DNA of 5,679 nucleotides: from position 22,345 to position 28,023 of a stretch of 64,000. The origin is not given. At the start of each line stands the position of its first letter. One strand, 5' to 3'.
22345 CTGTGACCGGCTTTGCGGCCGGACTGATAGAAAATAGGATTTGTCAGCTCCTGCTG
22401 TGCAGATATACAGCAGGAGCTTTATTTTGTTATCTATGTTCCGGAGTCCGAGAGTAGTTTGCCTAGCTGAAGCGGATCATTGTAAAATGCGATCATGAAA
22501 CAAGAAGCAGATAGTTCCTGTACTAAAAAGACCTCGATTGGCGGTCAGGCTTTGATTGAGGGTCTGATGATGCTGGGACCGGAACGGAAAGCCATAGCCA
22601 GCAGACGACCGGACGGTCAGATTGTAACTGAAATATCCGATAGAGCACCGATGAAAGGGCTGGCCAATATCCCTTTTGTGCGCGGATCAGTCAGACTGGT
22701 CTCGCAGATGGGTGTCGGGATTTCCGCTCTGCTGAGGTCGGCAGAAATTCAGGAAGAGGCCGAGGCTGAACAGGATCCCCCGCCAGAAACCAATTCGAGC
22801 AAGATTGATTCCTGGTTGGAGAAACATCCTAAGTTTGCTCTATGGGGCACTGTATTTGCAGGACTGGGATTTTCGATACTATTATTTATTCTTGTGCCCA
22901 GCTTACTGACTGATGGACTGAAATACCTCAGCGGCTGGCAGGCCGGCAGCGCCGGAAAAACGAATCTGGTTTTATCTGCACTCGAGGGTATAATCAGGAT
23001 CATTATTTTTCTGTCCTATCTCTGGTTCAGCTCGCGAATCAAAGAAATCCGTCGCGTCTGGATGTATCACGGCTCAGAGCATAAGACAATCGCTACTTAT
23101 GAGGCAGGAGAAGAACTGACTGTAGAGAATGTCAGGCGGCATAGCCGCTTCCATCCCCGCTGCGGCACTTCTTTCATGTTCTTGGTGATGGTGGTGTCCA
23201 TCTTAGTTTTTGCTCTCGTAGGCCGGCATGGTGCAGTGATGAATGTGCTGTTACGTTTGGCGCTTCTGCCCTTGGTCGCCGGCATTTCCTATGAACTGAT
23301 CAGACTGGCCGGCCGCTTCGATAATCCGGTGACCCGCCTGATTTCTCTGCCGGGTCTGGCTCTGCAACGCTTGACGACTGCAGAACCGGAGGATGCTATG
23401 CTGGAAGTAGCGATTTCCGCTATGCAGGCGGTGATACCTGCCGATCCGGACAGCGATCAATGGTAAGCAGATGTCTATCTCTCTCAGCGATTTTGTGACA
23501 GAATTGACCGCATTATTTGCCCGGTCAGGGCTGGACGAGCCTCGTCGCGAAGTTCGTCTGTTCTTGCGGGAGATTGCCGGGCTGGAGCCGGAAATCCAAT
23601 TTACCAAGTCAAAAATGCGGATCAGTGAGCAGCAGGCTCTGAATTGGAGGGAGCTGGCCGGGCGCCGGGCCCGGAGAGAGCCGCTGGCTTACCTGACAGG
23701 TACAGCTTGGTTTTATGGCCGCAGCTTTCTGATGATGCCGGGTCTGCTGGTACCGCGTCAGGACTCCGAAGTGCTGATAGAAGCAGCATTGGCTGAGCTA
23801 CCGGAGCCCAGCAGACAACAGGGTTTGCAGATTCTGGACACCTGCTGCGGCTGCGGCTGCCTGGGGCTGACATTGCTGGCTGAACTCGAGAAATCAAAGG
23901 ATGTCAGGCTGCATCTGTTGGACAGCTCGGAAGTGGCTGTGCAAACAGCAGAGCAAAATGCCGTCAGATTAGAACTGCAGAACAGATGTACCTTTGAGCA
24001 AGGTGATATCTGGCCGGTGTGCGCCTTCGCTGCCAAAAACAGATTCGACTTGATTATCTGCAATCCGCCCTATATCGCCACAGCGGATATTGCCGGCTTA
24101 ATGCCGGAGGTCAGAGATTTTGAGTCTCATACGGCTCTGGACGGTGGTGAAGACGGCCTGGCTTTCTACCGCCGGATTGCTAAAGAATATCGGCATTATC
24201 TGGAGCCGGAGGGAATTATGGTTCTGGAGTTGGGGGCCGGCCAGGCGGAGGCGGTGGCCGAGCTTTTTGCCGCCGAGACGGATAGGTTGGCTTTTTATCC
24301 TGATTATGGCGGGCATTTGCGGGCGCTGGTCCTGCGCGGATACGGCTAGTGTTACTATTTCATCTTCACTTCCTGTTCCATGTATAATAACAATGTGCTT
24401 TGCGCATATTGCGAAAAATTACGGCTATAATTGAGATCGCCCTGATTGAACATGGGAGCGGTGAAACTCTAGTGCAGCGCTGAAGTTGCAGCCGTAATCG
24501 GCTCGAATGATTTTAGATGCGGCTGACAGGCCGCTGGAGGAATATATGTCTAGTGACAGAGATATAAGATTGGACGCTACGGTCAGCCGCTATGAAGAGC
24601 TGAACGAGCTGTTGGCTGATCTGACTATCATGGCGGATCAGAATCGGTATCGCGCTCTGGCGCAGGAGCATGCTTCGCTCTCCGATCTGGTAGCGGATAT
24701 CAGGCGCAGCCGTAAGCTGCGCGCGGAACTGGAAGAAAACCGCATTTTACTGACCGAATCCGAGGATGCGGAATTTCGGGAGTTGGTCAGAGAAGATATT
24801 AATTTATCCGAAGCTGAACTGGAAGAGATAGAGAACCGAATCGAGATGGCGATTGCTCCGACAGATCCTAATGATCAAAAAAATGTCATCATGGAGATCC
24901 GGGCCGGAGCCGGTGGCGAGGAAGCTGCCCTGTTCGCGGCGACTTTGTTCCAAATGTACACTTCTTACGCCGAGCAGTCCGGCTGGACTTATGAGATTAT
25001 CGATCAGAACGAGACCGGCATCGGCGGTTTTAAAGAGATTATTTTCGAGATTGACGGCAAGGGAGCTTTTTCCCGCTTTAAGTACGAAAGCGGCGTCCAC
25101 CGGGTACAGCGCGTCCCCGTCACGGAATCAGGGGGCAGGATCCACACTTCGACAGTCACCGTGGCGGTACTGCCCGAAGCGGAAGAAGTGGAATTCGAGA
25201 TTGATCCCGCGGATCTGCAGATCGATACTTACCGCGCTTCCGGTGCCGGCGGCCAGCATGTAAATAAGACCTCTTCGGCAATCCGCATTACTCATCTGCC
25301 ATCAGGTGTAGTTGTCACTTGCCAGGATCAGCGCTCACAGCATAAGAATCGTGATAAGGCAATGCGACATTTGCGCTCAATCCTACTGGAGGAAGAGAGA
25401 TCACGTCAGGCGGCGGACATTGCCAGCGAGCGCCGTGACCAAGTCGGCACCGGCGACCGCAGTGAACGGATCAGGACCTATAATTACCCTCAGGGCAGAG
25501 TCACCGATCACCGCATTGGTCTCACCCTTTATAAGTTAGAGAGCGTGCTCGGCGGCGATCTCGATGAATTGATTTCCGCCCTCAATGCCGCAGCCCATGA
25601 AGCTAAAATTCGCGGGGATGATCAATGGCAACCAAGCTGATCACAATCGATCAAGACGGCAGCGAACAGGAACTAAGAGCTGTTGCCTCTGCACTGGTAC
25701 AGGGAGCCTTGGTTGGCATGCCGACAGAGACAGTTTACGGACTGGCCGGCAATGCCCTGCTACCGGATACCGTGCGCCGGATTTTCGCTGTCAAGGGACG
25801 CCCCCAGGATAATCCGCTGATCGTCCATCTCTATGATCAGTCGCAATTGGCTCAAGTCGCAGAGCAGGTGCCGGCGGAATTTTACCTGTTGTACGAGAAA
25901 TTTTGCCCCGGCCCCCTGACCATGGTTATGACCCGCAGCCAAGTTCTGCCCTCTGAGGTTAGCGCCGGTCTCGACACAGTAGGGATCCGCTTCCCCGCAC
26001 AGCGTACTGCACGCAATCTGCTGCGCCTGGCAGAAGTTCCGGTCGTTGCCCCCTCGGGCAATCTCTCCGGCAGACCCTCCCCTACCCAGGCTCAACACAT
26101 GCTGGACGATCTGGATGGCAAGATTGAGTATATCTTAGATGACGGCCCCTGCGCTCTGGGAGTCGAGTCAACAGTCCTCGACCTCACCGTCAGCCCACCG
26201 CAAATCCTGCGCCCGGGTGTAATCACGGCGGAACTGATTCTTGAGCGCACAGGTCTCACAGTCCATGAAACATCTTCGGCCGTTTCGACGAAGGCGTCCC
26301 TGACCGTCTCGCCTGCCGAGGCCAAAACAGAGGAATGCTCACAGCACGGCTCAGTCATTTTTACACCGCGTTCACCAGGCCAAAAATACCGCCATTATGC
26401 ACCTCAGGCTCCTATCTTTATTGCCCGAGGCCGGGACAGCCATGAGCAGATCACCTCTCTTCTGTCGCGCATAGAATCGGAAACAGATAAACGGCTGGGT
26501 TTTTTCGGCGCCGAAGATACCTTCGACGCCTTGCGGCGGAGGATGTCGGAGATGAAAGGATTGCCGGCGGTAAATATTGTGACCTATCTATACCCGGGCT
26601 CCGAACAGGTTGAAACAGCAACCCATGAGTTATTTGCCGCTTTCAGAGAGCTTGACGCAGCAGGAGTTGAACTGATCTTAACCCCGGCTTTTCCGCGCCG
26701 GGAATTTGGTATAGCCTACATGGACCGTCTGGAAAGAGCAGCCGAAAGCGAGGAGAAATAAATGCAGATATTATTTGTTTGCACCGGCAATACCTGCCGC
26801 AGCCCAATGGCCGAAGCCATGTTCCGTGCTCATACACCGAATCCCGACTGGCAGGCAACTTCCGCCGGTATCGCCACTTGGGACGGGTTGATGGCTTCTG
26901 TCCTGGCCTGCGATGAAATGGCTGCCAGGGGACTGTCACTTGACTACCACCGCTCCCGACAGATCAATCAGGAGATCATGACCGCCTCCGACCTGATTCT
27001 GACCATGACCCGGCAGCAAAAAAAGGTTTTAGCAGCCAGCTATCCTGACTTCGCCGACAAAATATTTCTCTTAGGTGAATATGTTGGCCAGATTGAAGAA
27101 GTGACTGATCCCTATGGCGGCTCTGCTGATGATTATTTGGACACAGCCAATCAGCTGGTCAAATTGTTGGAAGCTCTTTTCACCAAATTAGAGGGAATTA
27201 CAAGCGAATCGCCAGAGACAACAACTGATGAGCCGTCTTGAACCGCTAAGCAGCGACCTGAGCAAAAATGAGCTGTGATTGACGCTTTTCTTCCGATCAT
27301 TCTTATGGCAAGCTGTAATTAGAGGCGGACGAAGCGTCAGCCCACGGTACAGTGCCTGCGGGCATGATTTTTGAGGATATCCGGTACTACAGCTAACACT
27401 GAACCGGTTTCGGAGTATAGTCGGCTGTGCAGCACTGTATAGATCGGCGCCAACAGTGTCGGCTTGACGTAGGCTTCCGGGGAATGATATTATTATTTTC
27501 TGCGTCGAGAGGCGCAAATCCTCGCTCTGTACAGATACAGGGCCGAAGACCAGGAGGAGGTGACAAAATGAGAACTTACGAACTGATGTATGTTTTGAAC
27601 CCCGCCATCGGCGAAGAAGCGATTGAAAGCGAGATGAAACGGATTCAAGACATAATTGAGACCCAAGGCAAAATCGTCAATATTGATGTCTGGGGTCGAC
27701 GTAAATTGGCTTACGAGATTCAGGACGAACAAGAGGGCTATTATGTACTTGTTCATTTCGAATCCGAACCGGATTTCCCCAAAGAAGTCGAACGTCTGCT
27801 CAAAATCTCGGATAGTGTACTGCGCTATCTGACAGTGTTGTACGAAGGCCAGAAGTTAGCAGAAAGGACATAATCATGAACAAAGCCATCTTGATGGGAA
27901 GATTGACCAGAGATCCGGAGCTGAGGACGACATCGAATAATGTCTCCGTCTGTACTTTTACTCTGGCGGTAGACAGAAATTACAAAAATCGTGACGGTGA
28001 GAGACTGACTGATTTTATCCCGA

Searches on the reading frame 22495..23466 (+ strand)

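Call 103: search_protein_families(library=pfam, proteins=[window:22495-23466:+], max_evalue=0.00001)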
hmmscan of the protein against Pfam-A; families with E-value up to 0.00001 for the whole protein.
window:22495-23466:+ (323 aa): 1 family
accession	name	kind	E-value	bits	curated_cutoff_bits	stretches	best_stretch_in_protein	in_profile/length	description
PF07136.16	DUF1385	-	8.1e-86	287.4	22.1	1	59-315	1-226/227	Protein of unknown function (DUF1385)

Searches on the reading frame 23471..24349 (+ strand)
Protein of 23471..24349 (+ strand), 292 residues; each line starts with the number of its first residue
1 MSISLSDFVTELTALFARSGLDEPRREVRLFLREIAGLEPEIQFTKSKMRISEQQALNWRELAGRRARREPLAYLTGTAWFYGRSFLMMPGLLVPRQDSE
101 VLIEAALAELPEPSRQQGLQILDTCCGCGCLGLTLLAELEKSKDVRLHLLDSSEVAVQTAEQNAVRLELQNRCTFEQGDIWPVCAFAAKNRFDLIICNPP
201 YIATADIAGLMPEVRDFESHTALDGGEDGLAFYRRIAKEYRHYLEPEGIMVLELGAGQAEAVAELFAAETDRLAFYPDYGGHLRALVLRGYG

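Call 103: search_protein_families(library=pfam, proteins=[window:23471-24349:+], max_evalue=0.00001)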
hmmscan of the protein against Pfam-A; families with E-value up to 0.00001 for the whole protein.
window:23471-24349:+ (292 aa): 5 families
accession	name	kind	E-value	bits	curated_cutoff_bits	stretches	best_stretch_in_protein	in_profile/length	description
PF13847.12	Methyltransf_31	-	3e-12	46.9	27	1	117-256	3-113/145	Methyltransferase domain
PF05175.20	MTS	-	3.3e-12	46.8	23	1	113-205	30-112/170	Methyltransferase small domain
PF17827.6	PrmC_N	-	3.8e-12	47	23.4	1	10-77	4-71/71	PrmC N-terminal domain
PF13649.12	Methyltransf_25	-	8.1e-09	36.5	27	1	121-215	1-90/97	Methyltransferase domain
PF01170.24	UPF0020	-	2.9e-08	34.1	22.3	1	101-201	42-131/197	RMKL-like, methyltransferase domain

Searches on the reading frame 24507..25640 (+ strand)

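Call 103: search_protein_families(library=pfam, proteins=[window:24507-25640:+], max_evalue=0.00001)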
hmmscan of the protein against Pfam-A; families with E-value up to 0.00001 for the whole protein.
window:24507-25640:+ (377 aa): 2 families
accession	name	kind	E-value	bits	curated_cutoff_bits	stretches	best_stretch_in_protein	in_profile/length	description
PF03462.23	PCRF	-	4.7e-70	235.8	24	1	27-219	3-194/194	PCRF domain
PF00472.26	RF-1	-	3.2e-44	150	35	1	226-336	1-116/116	RF-1 domain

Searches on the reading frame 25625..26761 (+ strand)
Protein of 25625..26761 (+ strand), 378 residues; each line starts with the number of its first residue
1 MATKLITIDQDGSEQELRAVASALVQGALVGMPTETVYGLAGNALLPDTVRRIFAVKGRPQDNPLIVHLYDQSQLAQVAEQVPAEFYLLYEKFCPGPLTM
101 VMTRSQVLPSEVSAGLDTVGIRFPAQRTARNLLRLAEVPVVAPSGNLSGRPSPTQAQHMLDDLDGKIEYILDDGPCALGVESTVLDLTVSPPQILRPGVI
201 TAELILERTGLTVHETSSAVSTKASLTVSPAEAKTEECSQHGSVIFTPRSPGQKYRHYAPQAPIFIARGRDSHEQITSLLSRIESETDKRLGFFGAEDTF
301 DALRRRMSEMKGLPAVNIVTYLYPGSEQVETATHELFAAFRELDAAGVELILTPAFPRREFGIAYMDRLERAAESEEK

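Call 103: search_protein_families(library=pfam, proteins=[window:25625-26761:+], max_evalue=0.00001)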
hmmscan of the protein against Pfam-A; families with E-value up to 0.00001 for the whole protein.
window:25625-26761:+ (378 aa): 2 families
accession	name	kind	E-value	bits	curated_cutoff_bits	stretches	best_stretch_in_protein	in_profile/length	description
PF01300.24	Sua5_yciO_yrdC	-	7.1e-55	185.7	25.1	1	23-198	2-178/178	Telomere recombination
PF03481.19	Sua5_C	-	2e-23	83.9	22.9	1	246-373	23-135/136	Threonylcarbamoyl-AMP synthase, C-terminal domain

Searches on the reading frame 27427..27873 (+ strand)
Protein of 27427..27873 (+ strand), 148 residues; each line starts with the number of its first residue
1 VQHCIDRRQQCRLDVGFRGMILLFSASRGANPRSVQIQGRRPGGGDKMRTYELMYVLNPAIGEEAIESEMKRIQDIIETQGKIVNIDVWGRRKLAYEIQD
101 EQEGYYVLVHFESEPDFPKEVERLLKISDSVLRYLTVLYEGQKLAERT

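Call 103: search_protein_families(library=pfam, proteins=[window:27427-27873:+], max_evalue=0.00001)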
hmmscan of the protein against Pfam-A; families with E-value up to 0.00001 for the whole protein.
window:27427-27873:+ (148 aa): 1 family
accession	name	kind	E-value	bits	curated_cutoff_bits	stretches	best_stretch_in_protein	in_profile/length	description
PF01250.22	Ribosomal_S6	-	1.2e-30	106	27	1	50-137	1-89/90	Ribosomal protein S6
